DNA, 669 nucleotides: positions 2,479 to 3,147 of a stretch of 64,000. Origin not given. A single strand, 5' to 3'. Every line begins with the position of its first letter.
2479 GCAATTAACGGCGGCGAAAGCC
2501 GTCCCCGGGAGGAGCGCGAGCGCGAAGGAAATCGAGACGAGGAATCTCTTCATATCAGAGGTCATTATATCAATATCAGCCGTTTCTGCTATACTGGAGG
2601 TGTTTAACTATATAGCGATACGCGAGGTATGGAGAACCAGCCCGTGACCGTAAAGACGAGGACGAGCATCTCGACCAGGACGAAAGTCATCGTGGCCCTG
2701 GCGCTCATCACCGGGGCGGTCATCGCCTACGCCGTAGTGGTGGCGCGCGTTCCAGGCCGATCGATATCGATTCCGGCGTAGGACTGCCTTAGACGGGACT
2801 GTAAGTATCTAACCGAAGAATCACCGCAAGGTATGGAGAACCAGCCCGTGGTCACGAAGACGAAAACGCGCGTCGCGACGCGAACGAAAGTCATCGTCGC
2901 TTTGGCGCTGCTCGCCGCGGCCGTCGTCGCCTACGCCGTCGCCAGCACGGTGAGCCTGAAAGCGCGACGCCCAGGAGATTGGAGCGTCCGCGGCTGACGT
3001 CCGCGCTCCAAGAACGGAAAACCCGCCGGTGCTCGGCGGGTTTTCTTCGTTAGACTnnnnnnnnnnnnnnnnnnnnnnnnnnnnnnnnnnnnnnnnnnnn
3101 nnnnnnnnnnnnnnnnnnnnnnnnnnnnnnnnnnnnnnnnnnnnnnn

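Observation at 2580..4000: Three paralogous 50-54-aa 'MENQP' single-TM mini-proteins flanking a YdeI/OmdA gene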

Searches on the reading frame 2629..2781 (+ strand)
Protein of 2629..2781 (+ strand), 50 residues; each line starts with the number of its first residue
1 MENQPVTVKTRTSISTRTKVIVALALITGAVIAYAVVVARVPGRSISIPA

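Call 9: search_protein_families(library=pfam, proteins=[window:2629-2781:+], max_evalue=1)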
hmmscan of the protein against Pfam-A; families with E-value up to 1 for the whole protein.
window:2629-2781:+ (50 aa): 1 family
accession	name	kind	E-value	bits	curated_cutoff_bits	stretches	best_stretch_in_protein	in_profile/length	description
PF13807.11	GNVR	-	0.033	14.5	27.7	1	11-40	51-80/82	G-rich domain on putative tyrosine kinase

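Call 14: find_related_loci(query=A1, collection=genome_contigs, flank=6000)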
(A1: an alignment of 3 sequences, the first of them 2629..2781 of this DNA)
Query A1 (50 aa) in genome_contigs; peptide patterns used: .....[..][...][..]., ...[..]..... (x = any residue, [..] = any of these).
26 stretches matched a pattern, but none encodes a relative of the query by tblastn (E <= 1e-3).

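Call 15: find_related_loci(query=A1, collection=metagenome_contigs, flank=6000)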
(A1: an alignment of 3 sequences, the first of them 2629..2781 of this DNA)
Query A1 (50 aa) in metagenome_contigs; peptide patterns used: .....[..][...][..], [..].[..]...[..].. (x = any residue, [..] = any of these).
241 stretches matched a pattern, but none encodes a relative of the query by tblastn (E <= 1e-3).

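Call 21: search_protein_representatives(alignment_id=A1)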
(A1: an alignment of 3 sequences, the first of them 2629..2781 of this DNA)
Query: 3 sequences, 52 profile positions. Proteins with E-value up to 0.001 (for the whole library): 3; up to 1e-10: 2; up to 1e-30: 1. The best 3 are listed.
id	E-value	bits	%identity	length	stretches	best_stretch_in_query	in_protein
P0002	9.9e-31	121.7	-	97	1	1-52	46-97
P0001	2.3e-24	101.3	-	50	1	1-52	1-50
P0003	3.8e-05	39.8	-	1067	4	23-50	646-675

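Call 29: search_protein_families(library=ncbifam, proteins=[window:2629-2781:+], max_evalue=1)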
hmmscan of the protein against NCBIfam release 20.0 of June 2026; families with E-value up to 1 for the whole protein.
window:2629-2781:+ (50 aa): 1 family
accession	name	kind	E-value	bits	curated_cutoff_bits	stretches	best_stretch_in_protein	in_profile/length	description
NF052432.1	TC0500_fam_Inc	equivalog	0.12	11.7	240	1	7-48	28-69/214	TC0500 family inclusion membrane protein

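Call 30: search_protein_families(library=padloc, proteins=[window:2629-2781:+], max_evalue=1)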
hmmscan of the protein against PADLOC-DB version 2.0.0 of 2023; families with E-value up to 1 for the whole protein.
window:2629-2781:+ (50 aa): 0 families

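Call 31: search_protein_families(library=phrogs, proteins=[window:2629-2781:+], max_evalue=1)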
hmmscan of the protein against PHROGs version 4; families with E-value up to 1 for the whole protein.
window:2629-2781:+ (50 aa): 2 families
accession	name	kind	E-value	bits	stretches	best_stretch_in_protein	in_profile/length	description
phrog_9260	-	unknown function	0.034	15.2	1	13-49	5-41/107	-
phrog_6684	-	unknown function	0.21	13.1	1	11-37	10-36/77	-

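Call 46: find_related_loci(query=A1, collection=viral_contigs, flank=5000)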
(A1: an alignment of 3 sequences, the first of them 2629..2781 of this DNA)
Query A1 (50 aa) in viral_contigs; peptide patterns used: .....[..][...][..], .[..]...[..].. (x = any residue, [..] = any of these).
23 stretches matched a pattern, but none encodes a relative of the query by tblastn (E <= 1e-3).

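Call 60: search_solved_structures(query=A1, max_evalue=10)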
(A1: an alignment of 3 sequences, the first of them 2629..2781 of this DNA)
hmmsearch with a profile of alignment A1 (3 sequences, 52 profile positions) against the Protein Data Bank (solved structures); distinct sequences matched with E-value up to 10: 6.
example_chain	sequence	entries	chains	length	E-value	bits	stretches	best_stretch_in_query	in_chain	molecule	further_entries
11ll_Aa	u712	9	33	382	0.25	14.7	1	37-51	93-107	Particulate methane monooxygenase alpha subunit | particulate methane monooxygenase, B subunit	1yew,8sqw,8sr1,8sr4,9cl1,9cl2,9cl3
3rgb_A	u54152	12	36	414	0.27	14.6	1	37-51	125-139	Methane monooxygenase subunit B2 | Particulate methane monooxygenase alpha subunit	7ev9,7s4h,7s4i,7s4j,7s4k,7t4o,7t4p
6cxh_A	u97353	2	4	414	0.28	14.5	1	35-51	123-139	Particulate methane monooxygenase, B subunit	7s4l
8jw0_m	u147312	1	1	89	0.89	12.9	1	22-35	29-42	Photosystem I PsaM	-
10kf_M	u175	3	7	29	1.2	12.5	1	16-36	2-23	Photosystem I reaction center subunit XII | PsaM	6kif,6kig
3chx_A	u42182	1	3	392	1.9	11.9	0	34-51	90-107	PmoB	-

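Call 70: predict_structure(alignment_id=A1)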
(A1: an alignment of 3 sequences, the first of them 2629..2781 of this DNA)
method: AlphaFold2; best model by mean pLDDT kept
length: 50 residues; sequences in the alignment: 3
mean_pLDDT: 72.2   pTM: 0.41
mean pLDDT of the five models: 72.2, 71.1, 70.5, 69.3, 68.6
residues with pLDDT >= 90: 9; 70-90: 15; 50-70: 25; < 50: 1
segments of 3 or more residues with pLDDT < 50: none
pLDDT, mean of each block of 10 residues (from residue 1): 60 75 92 79 55
secondary structure, 60 per line:
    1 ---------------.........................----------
elements in order: H16-40

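Call 72: list_cluster_members(proteins=[window:2629-2781:+, window:2833-2997:+, window:3831-3989:+, P0002, window:3804-3989:+])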
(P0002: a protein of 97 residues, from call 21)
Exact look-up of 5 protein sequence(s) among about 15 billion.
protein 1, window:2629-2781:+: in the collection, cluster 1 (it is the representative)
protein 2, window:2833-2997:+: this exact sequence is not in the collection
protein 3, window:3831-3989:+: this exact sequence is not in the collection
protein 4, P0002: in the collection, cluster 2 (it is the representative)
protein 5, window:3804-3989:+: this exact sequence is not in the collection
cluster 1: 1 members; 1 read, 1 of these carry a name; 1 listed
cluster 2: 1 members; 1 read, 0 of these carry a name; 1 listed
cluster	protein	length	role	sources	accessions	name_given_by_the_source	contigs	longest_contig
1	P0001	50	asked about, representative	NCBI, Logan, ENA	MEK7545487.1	MAG: hypothetical protein AAB554_00245 [Patescibacteria group bacterium]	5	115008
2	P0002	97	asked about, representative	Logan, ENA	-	-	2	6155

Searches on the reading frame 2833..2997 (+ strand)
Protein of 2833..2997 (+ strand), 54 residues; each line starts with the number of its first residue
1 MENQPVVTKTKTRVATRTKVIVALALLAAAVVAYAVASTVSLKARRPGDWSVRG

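Call 9: search_protein_families(library=pfam, proteins=[window:2833-2997:+], max_evalue=1)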
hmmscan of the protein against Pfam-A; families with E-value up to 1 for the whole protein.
window:2833-2997:+ (54 aa): 0 families

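Call 29: search_protein_families(library=ncbifam, proteins=[window:2833-2997:+], max_evalue=1)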
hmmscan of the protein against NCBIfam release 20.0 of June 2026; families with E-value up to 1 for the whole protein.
window:2833-2997:+ (54 aa): 3 families
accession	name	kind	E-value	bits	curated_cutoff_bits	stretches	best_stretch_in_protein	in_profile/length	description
NF041422.1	VirB10_subf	subfamily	0.048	13.2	400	1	2-40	40-78/404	VirB10/TraB/TrbI family type IV secretion system protein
NF051431.1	Rv0361_Cterm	subfamily_domain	0.058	13.6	37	1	17-46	2-31/140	Rv0361 family membrane protein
NF033902.0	iso_D2_wall_anc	subfamily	0.29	9.9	95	1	8-40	3-36/540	SpaH/EbpB family LPXTG-anchored major pilin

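Call 30: search_protein_families(library=padloc, proteins=[window:2833-2997:+], max_evalue=1)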
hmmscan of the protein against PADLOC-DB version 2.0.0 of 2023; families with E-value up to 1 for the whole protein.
window:2833-2997:+ (54 aa): 1 family
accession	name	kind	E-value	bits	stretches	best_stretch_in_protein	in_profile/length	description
PDLC04043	PD-T4-6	-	0.014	12.4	1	5-44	296-335/452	-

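Call 31: search_protein_families(library=phrogs, proteins=[window:2833-2997:+], max_evalue=1)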
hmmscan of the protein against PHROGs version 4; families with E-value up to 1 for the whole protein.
window:2833-2997:+ (54 aa): 3 families
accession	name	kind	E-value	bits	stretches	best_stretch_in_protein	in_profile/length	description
phrog_6684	-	unknown function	0.14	13.6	1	10-42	9-41/77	-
phrog_2762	-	unknown function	0.16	13.2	1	3-39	7-42/73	-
phrog_27208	-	unknown function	0.43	11.4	1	4-44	103-143/168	-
